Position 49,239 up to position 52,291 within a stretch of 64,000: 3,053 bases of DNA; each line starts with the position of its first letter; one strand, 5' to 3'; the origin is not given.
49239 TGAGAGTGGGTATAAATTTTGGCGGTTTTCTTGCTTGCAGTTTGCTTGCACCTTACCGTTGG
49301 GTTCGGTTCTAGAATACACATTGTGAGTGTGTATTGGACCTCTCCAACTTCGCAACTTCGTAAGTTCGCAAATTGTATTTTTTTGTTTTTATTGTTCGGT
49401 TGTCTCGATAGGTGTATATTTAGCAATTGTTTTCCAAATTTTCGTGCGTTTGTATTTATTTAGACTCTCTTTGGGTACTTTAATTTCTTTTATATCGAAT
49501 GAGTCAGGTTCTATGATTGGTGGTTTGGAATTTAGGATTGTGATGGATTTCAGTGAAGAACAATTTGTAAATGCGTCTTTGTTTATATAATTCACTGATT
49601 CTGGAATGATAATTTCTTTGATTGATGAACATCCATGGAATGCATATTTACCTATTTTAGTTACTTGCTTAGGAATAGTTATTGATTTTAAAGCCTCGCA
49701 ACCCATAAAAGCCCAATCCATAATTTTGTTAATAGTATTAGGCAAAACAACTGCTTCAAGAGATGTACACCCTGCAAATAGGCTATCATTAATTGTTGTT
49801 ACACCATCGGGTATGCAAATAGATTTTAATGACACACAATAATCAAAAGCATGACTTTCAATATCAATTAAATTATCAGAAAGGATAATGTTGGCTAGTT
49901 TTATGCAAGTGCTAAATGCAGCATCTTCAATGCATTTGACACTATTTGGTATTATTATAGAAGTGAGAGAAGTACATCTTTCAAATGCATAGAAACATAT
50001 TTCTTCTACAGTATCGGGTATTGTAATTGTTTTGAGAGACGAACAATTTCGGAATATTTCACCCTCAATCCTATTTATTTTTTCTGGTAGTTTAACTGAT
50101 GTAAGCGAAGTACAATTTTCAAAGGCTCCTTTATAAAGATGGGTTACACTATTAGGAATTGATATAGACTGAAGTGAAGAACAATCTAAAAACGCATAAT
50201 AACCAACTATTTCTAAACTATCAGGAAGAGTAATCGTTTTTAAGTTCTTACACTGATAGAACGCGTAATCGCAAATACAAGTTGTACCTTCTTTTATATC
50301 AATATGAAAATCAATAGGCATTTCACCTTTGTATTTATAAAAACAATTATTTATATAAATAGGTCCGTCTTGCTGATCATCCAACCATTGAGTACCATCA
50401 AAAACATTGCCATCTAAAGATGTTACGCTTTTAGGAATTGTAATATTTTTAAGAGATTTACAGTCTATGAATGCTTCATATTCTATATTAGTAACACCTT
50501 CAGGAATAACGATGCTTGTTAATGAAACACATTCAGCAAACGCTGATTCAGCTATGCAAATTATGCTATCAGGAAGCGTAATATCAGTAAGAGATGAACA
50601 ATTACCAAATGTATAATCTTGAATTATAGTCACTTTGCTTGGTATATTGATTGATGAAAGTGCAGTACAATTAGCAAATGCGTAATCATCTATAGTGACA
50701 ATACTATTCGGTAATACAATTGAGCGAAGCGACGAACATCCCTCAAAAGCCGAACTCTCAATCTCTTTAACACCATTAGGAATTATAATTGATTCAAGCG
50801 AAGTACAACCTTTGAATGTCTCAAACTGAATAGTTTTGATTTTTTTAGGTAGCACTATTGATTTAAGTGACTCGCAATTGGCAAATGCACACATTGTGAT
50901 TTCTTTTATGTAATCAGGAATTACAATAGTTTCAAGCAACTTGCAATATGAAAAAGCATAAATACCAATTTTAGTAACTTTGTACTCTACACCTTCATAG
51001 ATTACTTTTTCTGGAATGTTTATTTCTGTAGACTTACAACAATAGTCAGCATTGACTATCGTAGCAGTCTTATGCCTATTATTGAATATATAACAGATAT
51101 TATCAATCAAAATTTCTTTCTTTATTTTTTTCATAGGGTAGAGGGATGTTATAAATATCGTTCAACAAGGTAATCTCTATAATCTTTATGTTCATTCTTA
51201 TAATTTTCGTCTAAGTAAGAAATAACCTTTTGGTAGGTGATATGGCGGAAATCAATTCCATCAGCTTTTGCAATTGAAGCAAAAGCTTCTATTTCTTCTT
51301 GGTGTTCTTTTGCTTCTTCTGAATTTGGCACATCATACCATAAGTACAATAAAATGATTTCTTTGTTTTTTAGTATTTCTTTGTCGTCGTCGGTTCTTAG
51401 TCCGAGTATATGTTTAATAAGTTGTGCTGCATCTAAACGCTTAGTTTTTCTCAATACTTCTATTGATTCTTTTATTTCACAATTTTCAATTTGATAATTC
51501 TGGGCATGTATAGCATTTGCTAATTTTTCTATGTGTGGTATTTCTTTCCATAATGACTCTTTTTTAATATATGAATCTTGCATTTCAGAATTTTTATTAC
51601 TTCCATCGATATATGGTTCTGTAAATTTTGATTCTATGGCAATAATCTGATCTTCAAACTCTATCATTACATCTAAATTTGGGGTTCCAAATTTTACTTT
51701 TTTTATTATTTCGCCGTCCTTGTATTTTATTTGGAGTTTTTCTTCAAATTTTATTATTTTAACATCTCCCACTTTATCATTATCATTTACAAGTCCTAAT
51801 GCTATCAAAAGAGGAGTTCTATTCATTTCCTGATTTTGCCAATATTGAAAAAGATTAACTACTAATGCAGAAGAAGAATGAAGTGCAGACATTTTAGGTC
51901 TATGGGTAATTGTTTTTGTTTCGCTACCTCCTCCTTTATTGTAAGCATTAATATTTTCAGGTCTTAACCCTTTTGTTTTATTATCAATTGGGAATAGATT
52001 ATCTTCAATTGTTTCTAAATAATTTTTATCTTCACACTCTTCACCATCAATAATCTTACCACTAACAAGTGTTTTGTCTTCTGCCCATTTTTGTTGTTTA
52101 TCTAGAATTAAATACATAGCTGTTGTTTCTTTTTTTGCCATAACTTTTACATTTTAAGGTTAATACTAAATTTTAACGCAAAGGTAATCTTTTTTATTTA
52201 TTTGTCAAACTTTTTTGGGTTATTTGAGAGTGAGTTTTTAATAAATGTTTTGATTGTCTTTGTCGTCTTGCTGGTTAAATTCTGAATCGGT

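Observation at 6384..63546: Intergenic DNA is built almost entirely from phase-locked tandem heptanucleotide arrays of at least eight families (STRR-like architecture in a Bacteroidota genome)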

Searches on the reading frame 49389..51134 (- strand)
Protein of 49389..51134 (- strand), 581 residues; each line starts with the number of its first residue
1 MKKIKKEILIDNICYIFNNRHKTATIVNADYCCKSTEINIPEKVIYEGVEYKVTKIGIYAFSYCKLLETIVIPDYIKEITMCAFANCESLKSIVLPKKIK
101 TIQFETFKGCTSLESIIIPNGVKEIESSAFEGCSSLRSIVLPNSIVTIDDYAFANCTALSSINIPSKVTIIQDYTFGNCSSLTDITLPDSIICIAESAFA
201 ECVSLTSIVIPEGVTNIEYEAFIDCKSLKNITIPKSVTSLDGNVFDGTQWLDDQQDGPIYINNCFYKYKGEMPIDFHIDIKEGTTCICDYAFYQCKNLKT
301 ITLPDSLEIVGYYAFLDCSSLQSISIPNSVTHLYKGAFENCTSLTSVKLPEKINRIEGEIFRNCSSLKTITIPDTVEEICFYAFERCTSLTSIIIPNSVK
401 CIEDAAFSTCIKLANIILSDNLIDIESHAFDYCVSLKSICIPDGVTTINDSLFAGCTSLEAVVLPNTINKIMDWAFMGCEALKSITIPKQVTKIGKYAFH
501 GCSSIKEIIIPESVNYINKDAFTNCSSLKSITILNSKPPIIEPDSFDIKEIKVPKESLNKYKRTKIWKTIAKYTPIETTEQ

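Call 60: search_protein_families(library=pfam, proteins=[window:49389-51134:-])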
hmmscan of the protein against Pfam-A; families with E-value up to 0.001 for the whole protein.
window:49389-51134:- (581 aa): 5 families
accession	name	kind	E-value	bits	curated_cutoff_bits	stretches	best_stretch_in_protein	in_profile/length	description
PF13306.12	LRR_5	-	6.9e-133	436.9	27.7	5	277-391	15-127/127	BspA type Leucine rich repeat region (6 copies)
PF13855.12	LRR_8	-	5.1e-29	100.3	27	0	120-164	11-56/61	Leucine rich repeat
PF23952.1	LRR_EndoS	-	3.3e-10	40.6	27.9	0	86-164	34-113/116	Endo-beta-N-acetylglucosaminidase EndoS LRR domain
PF05725.18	FNIP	-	1.6e-05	25.4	21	0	90-126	5-40/44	FNIP Repeat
PF25829.1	DUF7953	-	0.00093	19.6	27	0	291-325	24-58/114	Domain of unknown function (DUF7953)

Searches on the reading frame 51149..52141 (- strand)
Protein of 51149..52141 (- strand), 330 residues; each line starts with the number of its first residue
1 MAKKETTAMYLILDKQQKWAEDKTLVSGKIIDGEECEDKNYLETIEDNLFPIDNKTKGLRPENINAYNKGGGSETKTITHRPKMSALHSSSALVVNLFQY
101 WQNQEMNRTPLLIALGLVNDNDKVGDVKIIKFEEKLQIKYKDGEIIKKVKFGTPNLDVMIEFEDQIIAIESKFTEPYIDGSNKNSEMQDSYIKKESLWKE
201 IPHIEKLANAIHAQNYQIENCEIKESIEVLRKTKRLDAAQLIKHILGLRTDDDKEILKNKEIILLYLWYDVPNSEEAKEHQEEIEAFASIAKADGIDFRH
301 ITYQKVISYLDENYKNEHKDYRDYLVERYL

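Call 60: search_protein_families(library=pfam, proteins=[window:51149-52141:-])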
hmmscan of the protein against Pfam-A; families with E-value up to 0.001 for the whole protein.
window:51149-52141:- (330 aa): 2 families
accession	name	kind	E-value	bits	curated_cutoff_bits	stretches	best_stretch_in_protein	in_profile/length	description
PF22558.3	REase-ARP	-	3.4e-20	73.2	27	1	65-330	45-270/270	Restriction Endonuclease associating with ARP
PF20796.3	PDDEXK_13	-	7.3e-07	29.3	27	1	16-330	14-289/290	PD-(D/E)XK nuclease superfamily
